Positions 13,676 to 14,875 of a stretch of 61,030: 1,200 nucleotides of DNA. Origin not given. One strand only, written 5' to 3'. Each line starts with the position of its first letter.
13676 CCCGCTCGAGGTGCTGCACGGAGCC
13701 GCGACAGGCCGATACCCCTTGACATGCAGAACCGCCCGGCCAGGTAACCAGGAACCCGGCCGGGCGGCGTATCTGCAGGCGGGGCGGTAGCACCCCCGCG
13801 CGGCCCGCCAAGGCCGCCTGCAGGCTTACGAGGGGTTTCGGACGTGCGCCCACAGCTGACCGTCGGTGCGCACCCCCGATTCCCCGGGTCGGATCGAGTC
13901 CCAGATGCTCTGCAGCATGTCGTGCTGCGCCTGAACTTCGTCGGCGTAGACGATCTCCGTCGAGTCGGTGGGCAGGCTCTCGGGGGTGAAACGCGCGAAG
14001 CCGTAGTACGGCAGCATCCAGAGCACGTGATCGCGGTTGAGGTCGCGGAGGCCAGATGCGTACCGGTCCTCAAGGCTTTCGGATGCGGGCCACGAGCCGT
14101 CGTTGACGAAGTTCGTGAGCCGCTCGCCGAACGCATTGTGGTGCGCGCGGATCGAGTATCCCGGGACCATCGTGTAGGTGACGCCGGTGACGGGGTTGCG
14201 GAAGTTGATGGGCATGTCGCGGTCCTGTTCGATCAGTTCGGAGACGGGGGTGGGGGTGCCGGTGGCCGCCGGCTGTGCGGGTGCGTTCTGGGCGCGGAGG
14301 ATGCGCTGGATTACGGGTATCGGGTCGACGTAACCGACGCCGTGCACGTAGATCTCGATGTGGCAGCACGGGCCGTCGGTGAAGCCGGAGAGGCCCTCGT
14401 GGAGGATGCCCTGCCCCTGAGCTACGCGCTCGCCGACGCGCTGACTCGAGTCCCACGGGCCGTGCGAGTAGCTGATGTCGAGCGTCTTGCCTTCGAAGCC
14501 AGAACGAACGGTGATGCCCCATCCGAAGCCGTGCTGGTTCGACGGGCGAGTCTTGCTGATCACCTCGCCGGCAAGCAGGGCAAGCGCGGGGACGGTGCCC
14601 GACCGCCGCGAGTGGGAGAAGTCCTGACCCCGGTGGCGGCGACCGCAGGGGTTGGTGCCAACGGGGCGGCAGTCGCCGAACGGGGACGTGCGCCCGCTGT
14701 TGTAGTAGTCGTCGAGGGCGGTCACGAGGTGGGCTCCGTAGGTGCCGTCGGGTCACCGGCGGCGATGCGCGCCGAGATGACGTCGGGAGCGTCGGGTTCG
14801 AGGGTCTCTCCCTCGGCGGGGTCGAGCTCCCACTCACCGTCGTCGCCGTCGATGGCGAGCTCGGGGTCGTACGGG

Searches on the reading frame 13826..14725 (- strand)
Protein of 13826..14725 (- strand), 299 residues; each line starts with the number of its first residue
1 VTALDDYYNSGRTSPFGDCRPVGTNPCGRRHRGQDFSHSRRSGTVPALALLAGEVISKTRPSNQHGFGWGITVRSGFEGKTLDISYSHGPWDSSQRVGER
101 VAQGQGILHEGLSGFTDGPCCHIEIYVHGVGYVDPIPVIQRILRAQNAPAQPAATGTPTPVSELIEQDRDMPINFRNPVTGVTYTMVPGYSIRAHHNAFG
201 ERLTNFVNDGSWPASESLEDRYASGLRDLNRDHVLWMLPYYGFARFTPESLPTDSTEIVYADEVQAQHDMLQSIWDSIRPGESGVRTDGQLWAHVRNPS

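Call 71: search_protein_families(library=pfam, max_evalue=0.001, proteins=[window:13826-14725:-])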
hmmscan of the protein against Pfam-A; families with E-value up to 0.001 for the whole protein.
window:13826-14725:- (299 aa): 1 family
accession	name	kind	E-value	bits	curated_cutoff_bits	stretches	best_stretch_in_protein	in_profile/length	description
PF01551.29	Peptidase_M23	-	2.5e-05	24.8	28.7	1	30-134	2-95/96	Peptidase family M23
